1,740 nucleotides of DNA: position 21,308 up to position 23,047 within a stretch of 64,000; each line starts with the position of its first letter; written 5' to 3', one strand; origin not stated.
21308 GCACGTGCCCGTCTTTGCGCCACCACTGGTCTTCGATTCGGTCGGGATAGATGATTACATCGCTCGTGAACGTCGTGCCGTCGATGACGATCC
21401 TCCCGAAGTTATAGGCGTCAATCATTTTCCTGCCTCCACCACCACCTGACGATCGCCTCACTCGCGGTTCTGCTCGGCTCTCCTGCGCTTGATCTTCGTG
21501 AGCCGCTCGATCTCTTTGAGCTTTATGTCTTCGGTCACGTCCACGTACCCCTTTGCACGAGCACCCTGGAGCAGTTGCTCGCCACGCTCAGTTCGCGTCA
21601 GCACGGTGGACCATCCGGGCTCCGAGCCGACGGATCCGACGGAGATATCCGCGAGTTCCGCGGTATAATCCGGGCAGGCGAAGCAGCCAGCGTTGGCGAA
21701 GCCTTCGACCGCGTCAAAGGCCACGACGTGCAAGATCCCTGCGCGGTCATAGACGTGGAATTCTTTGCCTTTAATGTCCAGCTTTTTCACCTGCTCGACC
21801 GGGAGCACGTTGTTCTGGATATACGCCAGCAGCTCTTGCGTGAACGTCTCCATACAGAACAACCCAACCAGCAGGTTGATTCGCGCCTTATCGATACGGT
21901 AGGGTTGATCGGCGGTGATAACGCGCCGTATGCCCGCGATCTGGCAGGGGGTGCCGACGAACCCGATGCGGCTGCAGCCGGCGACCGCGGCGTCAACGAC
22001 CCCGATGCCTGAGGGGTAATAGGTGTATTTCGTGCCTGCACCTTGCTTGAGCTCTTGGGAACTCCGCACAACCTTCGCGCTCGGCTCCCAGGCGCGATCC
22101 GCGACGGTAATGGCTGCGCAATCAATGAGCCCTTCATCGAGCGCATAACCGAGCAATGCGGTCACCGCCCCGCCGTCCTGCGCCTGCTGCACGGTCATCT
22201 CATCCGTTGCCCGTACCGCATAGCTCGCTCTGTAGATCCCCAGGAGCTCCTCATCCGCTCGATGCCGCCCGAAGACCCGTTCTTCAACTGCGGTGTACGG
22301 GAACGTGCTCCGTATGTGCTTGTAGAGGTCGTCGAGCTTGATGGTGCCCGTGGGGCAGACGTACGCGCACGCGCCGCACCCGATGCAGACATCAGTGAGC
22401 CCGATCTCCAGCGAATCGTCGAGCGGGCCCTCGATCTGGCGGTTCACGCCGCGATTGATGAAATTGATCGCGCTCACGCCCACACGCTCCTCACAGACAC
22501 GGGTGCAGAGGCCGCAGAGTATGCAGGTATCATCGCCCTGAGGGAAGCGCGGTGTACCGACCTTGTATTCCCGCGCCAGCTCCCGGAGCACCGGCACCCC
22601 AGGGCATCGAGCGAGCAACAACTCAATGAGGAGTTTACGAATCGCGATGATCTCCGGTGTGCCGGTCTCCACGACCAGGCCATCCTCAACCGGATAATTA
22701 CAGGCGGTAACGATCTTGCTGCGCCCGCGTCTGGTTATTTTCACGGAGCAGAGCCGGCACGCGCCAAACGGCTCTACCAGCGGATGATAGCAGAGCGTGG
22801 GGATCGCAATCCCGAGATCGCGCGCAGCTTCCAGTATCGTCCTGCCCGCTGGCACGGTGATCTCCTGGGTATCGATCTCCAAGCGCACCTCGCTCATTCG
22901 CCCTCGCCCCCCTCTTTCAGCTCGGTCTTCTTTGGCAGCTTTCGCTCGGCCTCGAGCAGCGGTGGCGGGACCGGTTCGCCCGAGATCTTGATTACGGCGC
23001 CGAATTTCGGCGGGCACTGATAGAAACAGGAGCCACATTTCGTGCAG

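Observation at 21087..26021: Operon for a Nuo-type (HydB/HydC-like) NAD(P)H module coupled to an Fe-S/FrhB fusion: candidate undescribed multi-subunit FrhB/F420 oxidoreductase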

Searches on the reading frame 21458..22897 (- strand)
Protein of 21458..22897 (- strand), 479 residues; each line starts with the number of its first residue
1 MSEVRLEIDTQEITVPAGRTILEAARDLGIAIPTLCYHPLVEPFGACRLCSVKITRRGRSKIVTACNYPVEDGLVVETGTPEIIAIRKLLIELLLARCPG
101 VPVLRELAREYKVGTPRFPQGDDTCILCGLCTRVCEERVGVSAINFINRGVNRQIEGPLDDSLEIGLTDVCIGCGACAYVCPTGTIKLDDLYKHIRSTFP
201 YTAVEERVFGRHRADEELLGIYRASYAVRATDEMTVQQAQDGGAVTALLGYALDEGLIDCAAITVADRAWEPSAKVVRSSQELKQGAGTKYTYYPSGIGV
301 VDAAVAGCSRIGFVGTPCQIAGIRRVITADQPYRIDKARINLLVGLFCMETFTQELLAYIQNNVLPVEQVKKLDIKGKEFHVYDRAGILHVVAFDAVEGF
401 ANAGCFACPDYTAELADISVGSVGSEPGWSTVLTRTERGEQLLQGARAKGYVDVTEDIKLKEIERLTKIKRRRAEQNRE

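Call 3: search_protein_families(library=pfam, proteins=[window:21458-22897:-], max_evalue=0.01)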
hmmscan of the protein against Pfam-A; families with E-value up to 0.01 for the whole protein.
window:21458-22897:- (479 aa): 16 families
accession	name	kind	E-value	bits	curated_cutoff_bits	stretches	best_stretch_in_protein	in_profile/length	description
PF04432.18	FrhB_FdhB_C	-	1e-37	129.7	23.3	1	309-456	2-146/150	Coenzyme F420 hydrogenase/dehydrogenase, beta subunit C terminus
PF04422.18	FrhB_FdhB_N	-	2.1e-20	73.1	22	1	226-295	2-72/78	Coenzyme F420 hydrogenase/dehydrogenase, beta subunit N-term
PF13510.11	Fer2_4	-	1.9e-18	66.7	22.8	1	3-80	3-81/82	2Fe-2S iron-sulfur cluster binding domain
PF12838.12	Fer4_7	-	1.7e-10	41.6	27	2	124-184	1-51/52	4Fe-4S dicluster domain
PF00037.32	Fer4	-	4.2e-09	36.3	21.1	1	169-187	6-24/24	4Fe-4S binding domain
PF00111.32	Fer2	-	7.5e-09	35.8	21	1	9-56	6-49/77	2Fe-2S iron-sulfur cluster binding domain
PF14697.11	Fer4_21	-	1.4e-07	31.9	35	1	122-187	5-58/59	4Fe-4S dicluster domain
PF13187.11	Fer4_9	-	5.1e-07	30.1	27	1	125-185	2-51/52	4Fe-4S dicluster domain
PF13237.11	Fer4_10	-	3.4e-06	27.3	25.5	2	122-182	6-53/53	4Fe-4S dicluster domain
PF13484.11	Fer4_16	-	8.6e-06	26.9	30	1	171-189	2-20/66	4Fe-4S double cluster binding domain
PF13183.11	Fer4_8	-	9.6e-06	26.5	27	1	123-184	3-67/68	4Fe-4S dicluster domain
PF12837.12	Fer4_6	-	0.0001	22.5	25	1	169-185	7-23/24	4Fe-4S binding domain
PF13534.11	Fer4_17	-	0.00067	20.6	22.2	0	125-184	2-59/61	4Fe-4S dicluster domain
PF12797.12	Fer4_2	-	0.00067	19.9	24.5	1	169-183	8-22/22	4Fe-4S binding domain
PF12800.12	Fer4_4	-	0.0035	18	24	1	169-184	2-17/17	4Fe-4S binding domain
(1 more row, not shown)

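Call 8: find_homologous_proteins(query=window:21458-22897:-)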
Query window:21458-22897:- (479 aa): 2332 proteins with E <= 0.001 among 8000 candidates; the best 120 are listed.
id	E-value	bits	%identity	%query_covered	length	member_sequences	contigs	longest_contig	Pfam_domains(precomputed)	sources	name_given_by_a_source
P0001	0.0e+0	1080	100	100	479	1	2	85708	PF14697.12,PF00111.33,PF04432.19,PF13484.12,PF12838.13,PF13534.12,PF13510.12,PF04422.19,PF00037.33,PF13237.12,PF13183.12,PF13187.12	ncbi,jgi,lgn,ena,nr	ncbi:MAG TPA: 2Fe-2S iron-sulfur cluster binding domain-containing protein [Methanomicrobia archaeon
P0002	4.1e-288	974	89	100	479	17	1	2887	PF14697.12,PF00111.33,PF04432.19,PF13484.12,PF12838.13,PF13534.12,PF13510.12,PF04422.19,PF00037.33,PF13237.12,PF13183.12,PF13187.12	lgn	-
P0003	2.2e-279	945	86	100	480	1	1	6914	PF14697.12,PF00111.33,PF04432.19,PF12837.13,PF13484.12,PF12838.13,PF13510.12,PF04422.19,PF00037.33,PF13237.12,PF13183.12,PF13187.12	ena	-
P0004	1.9e-266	902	82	100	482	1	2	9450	PF14697.12,PF00111.33,PF04432.19,PF12837.13,PF13484.12,PF12838.13,PF13534.12,PF13510.12,PF04422.19,PF00037.33,PF13237.12,PF13183.12,PF13187.12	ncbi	-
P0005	1.4e-242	824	73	100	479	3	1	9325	PF14697.12,PF13510.12,PF00111.33,PF04432.19,PF04422.19,PF00037.33,PF12838.13,PF13237.12,PF13183.12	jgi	jgi:coenzyme F420-reducing hydrogenase beta subunit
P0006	4.2e-240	816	73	100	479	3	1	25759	PF13510.12,PF04432.19,PF04422.19,PF00037.33,PF12838.13,PF13237.12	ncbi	-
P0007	1.0e-239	814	73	100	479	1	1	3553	PF14697.12,PF13510.12,PF00111.33,PF04432.19,PF04422.19,PF00037.33,PF13484.12,PF12838.13,PF13237.12,PF13183.12,PF13187.12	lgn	-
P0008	6.7e-238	808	72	100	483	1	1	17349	PF14697.12,PF13510.12,PF04432.19,PF04422.19,PF12837.13,PF00037.33,PF13484.12,PF12838.13,PF13237.12,PF13187.12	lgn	-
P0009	1.6e-237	807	72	99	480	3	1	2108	PF14697.12,PF00111.33,PF04432.19,PF12837.13,PF13484.12,PF12838.13,PF13510.12,PF04422.19,PF00037.33,PF13237.12,PF13183.12,PF13187.12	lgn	-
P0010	2.1e-237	807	73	99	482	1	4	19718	PF13510.12,PF04432.19,PF04422.19,PF00037.33,PF13484.12,PF12838.13,PF13534.12,PF13237.12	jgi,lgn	jgi:coenzyme F420 hydrogenase subunit beta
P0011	4.6e-237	806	72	100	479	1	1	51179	PF14697.12,PF00111.33,PF04432.19,PF12837.13,PF13484.12,PF12838.13,PF13510.12,PF04422.19,PF00037.33,PF13237.12,PF13183.12,PF13187.12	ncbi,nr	ncbi:MAG: Coenzyme F420 hydrogenase/dehydrogenase, beta subunit C-terminal domain [Methanomicrobia a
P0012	4.0e-236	802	71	100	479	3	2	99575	PF14697.12,PF00111.33,PF04432.19,PF13484.12,PF12838.13,PF13534.12,PF13510.12,PF04422.19,PF00037.33,PF13237.12,PF13183.12,PF13187.12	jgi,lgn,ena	-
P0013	1.1e-235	801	72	99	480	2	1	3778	PF14697.12,PF13510.12,PF04432.19,PF04422.19,PF00037.33,PF12838.13,PF13237.12,PF13187.12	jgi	jgi:coenzyme F420-reducing hydrogenase beta subunit/ferredoxin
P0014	9.1e-233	791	71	99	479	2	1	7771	PF13510.12,PF00111.33,PF04432.19,PF04422.19,PF00037.33,PF13484.12,PF12838.13,PF13237.12,PF13187.12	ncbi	-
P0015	4.5e-232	789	71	100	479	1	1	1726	PF13510.12,PF04432.19,PF04422.19,PF00037.33,PF13484.12,PF12838.13,PF13237.12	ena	-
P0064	2.5e-100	355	43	99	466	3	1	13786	PF14697.12,PF13510.12,PF12797.13,PF04432.19,PF04422.19,PF12837.13,PF00037.33,PF13484.12,PF12838.13,PF13237.12,PF13187.12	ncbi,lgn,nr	ncbi:Coenzyme F420 hydrogenase subunit beta [ANME-1 cluster archaeon GoMg2]|nr:Coenzyme F420 hydroge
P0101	2.1e-98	348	41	100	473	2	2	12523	PF14697.12,PF13510.12,PF00111.33,PF04432.19,PF04422.19,PF12837.13,PF00037.33,PF12838.13,PF13237.12,PF13183.12,PF13187.12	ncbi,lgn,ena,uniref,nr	ncbi:MAG: 2Fe-2S iron-sulfur cluster binding domain-containing protein [Candidatus Methanolliviera h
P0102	6.0e-98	347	41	99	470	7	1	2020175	PF14697.12,PF13510.12,PF04432.19,PF04422.19,PF00037.33,PF13484.12,PF12838.13,PF13237.12,PF13187.12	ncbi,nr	ncbi:MAG: F(420)H(2) dehydrogenase subunit F [Methanothrix sp.]|nr:MAG: F(420)H(2) dehydrogenase sub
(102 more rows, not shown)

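Call 14: search_solved_structures(query=window:21458-22897:-, max_evalue=0.001, show_alignments=3)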
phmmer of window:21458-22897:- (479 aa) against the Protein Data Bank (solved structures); distinct sequences matched with E-value up to 0.001: 88 (the best 60 are shown).
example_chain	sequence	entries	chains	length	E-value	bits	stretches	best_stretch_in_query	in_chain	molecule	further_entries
3zfs_C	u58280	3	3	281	9.5e-52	179.6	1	218-477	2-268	F420-REDUCING HYDROGENASE, SUBUNIT BETA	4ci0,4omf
8riu_B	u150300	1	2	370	6.6e-48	167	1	196-474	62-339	Coenzyme F420 hydrogenase/dehydrogenase, beta subunit C terminus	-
9r51_B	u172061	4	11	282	4.3e-44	154.4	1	219-471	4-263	F420-reducing [NiFe]-hydrogenase from Methanothermococcus thermolithotrophicus subunit bet | F420-reducing [NiFe]-hydrogenase from Methanothermococcus thermolit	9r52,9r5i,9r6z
6qgr_B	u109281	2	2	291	5e-41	144.3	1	216-478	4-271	Coenzyme F420 hydrogenase subunit beta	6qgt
6qii_B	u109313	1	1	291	6.5e-41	143.9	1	216-478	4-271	Coenzyme F420 hydrogenase subunit beta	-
7np8_A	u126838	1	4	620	1.5e-38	136.1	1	167-475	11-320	Coenzyme F420-dependent sulfite reductase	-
8rja_E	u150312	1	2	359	5.1e-38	134.4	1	227-473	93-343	Coenzyme F420 hydrogenase/dehydrogenase, beta subunit C terminus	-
9mqx_A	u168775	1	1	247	1.1e-37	133.3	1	5-190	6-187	NADH:ubiquinone oxidoreductase chain G-like protein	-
9tn7_A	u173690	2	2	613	1.6e-34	122.9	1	164-474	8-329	Coenzyme F420 hydrogenase/dehydrogenase beta subunit domain protein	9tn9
7npa_A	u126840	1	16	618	3.6e-33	118.4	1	168-475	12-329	Coenzyme F420-dependent sulfite reductase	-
9bov_A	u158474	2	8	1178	7.2e-31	110.8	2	3-98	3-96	Molybdopterin oxidoreductase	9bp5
8a6t_A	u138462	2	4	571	9.2e-31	110.4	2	2-96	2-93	Electron bifurcating hydrogenase subunit HydA1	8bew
8oh5_C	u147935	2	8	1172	1.2e-28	103.5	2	1-96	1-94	Formate dehydrogenase-O, major subunit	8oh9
6tg9_A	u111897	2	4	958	7.4e-25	91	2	4-97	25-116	Formate dehydrogenase subunit alpha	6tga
7t2r_A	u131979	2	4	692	1.9e-24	89.6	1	1-197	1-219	NiFe hydrogenase subunit A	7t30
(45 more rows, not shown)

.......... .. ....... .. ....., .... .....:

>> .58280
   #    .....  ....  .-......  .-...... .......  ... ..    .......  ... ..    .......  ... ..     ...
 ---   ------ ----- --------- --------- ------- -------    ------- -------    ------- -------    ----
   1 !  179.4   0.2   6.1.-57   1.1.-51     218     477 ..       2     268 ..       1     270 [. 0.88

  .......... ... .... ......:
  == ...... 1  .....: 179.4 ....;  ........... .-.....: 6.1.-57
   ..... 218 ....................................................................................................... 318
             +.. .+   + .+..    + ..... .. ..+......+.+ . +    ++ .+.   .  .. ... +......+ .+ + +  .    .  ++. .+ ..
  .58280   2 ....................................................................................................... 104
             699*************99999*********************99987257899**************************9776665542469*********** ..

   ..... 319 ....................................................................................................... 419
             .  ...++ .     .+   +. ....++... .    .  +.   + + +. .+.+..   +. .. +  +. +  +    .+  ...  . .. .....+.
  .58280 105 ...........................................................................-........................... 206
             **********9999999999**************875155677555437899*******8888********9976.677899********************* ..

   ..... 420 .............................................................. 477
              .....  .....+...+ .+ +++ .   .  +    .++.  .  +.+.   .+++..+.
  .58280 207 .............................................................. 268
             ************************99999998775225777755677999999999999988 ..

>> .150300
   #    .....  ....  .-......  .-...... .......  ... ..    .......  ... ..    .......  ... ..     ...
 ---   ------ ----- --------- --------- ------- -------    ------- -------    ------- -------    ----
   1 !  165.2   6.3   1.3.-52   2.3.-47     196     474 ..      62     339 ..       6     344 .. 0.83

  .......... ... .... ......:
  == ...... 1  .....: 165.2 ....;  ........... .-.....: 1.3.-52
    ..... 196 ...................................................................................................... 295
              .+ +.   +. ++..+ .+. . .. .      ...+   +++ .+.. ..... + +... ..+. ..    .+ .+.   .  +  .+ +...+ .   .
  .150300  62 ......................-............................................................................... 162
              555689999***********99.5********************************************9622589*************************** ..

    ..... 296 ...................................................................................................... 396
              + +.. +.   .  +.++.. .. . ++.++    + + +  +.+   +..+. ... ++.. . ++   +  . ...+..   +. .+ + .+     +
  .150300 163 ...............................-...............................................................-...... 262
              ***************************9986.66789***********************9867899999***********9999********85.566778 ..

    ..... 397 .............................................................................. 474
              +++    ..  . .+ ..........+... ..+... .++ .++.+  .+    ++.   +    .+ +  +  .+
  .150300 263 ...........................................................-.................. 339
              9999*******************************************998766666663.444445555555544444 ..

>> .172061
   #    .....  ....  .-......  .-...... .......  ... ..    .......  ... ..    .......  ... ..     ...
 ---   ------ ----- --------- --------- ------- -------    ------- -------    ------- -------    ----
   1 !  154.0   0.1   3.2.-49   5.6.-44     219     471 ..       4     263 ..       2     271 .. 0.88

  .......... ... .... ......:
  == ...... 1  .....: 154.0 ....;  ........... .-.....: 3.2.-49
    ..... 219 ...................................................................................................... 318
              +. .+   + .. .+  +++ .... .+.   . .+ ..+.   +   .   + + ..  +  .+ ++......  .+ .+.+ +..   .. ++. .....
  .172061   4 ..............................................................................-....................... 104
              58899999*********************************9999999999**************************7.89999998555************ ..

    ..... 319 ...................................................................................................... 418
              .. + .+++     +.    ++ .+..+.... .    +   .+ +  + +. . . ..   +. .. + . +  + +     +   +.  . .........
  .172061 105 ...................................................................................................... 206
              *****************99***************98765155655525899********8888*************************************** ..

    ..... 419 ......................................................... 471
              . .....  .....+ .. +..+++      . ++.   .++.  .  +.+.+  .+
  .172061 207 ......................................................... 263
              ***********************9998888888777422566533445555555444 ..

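Call 17: find_encoding_contigs(protein=P0001, flank=10000, max_places=3)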
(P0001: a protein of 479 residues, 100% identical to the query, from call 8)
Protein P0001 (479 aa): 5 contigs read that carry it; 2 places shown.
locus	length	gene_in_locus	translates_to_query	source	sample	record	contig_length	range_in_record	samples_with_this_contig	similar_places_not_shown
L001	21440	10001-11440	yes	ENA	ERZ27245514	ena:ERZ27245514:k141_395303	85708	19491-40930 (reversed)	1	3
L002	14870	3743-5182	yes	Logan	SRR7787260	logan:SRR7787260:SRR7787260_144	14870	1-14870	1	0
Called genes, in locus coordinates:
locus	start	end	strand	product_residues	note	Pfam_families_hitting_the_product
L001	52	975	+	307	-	PF24034:DUF7343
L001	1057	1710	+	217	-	-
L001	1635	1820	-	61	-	-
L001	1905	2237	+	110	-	PF00137:ATP-synt_C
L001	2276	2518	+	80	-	-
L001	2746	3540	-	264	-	PF00037:Fer4 (faint), PF12837:Fer4_6 (weak), PF13237:Fer4_10 (faint), PF14697:Fer4_21, PF12838:Fer4_7, PF13187:Fer4_9 (faint), PF27217:AF_0155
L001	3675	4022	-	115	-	PF02311:AraC_binding (weak), PF07883:Cupin_2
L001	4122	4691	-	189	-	PF12801:Fer4_5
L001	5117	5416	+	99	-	PF02627:CMD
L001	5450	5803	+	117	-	PF00355:Rieske, PF13806:Rieske_2, PF22543:Rieske_4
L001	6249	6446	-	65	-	-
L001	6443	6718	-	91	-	-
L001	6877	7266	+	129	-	-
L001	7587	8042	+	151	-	PF01257:2Fe-2S_thioredx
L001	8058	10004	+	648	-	PF01257:2Fe-2S_thioredx (weak), PF01512:Complex1_51K, PF10531:SLBB (weak), PF10589:NADH_4Fe-4S, PF00037:Fer4 (weak), PF12838:Fer4_7 (weak), PF13237:Fer4_10 (weak)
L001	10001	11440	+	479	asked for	PF00111:Fer2, PF13510:Fer2_4, PF12838:Fer4_7, PF13187:Fer4_9 (weak), PF14697:Fer4_21 (weak), PF00037:Fer4 (weak), PF04422:FrhB_FdhB_N, PF04432:FrhB_FdhB_C, +4 more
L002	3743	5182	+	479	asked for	PF00111:Fer2, PF13510:Fer2_4, PF12838:Fer4_7, PF13187:Fer4_9 (weak), PF14697:Fer4_21 (weak), PF00037:Fer4 (weak), PF04422:FrhB_FdhB_N, PF04432:FrhB_FdhB_C, +4 more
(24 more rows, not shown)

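Call 20: find_related_loci(query=A1, collection=genome_contigs, flank=6000)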
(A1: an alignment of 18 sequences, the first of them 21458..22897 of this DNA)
Query A1 (479 aa) in genome_contigs; peptide patterns used: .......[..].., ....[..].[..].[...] (x = any residue, [..] = any of these).
600 stretches matched a pattern (row limit reached: there are more); 591 encode a relative of the query (tblastn E <= 1e-3); the best 80 are kept; 80 distinct loci.
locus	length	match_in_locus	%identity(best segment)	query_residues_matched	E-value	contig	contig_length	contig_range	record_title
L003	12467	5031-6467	69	1-479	0e+0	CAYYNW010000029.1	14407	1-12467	MAG TPA_asm: uncultured Halobacteria archaeon isolate SRP098346_co1_161 genome assembly, contig: NODE_4733_length_14407_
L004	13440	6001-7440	57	1-477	0e+0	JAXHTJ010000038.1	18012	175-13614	MAG: Halobacteriota archaeon isolate MAG21_tar_biofilm MAG21_38, whole genome shotgun sequence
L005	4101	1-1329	58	37-476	3e-179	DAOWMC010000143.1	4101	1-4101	MAG TPA_asm: Methanobacteriota archaeon isolate CSMAG_2992 CSMAG_2992_k141_943668_length_4101_cov_45.9391, whole genome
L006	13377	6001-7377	42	1-476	4e-109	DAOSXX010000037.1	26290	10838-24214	MAG TPA_asm: Methanothrix sp. isolate AMR_MDS_2100 NODE_1188_length_26290_cov_54.343282, whole genome shotgun sequence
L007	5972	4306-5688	45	4-477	4e-106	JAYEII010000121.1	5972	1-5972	MAG: Methanobacteriota archaeon isolate MAG195 MAG195_125, whole genome shotgun sequence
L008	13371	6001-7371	43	4-477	2e-103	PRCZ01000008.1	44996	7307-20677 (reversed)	ANME-1 cluster archaeon AG-394-G06 NODE_8_length_44996_cov_126.395, whole genome shotgun sequence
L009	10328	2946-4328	44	4-477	2e-103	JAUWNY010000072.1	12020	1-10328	MAG: Methanophagales archaeon isolate CSMAG_2436 CSMAG_2436_k141_795824_length_12020_cov_52.1487, whole genome shotgun s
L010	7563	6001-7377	43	2-477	5e-103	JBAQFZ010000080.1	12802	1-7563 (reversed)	MAG: Halobacteriota archaeon isolate MFD06995_ilm_asm_bin17 k127_151154, whole genome shotgun sequence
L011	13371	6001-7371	42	4-477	3e-102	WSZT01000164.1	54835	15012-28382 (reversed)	MAG: Methanophagales archaeon isolate GLR107 c_000000475281, whole genome shotgun sequence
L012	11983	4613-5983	42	4-477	1e-101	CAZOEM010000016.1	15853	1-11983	MAG TPA_asm: uncultured Halobacteria archaeon isolate binchicken_co116_93 genome assembly, contig: NODE_3724_length_1585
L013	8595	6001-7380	40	1-477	3e-101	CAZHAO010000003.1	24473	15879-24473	MAG TPA_asm: uncultured Methanotrichaceae archaeon isolate SRP098346_co1_296 genome assembly, contig: NODE_1723_length_2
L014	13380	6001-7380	42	3-479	8e-99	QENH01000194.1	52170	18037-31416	Methanophagales archaeon isolate CONS3730B06UFb1 Ga0123266_1008, whole genome shotgun sequence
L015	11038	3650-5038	40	1-477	6e-98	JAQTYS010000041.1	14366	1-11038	MAG: Methanothrix sp. isolate STC_42 NODE_9343_length_14366_cov_7.123955_Sandtown_C, whole genome shotgun sequence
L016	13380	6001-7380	41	2-477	8e-99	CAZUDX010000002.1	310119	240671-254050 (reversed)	MAG TPA_asm: uncultured Candidatus Bathyarchaeia archaeon isolate SRP323688_co1_173 genome assembly, contig: NODE_46_len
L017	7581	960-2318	41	5-477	8e-96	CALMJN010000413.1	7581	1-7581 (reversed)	MAG TPA_asm: uncultured Methanosarcinales archaeon isolate SRR5468111_bin.38_CONCOCT_v1.1_MAG genome assembly, contig: E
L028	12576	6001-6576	59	1-191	2e-71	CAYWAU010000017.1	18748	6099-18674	MAG TPA_asm: uncultured Dehalococcoidaceae bacterium isolate binchicken_co100_127 genome assembly, contig: NODE_4556_len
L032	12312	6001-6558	56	1-191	9e-66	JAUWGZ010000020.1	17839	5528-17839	MAG: Dehalococcoidia bacterium isolate CSMAG_2255 CSMAG_2255_k141_243584_length_17839_cov_10.0837, whole genome shotgun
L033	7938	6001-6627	53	1-212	8e-64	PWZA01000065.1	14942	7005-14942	MAG: Dehalococcoidia bacterium isolate T3Sed10_156R1 T3-Sed10-C8278, whole genome shotgun sequence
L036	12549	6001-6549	54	4-191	1e-58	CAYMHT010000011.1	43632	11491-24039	MAG TPA_asm: uncultured Anaerolineales bacterium isolate SRP319275_co2_51 genome assembly, contig: NODE_424_length_43632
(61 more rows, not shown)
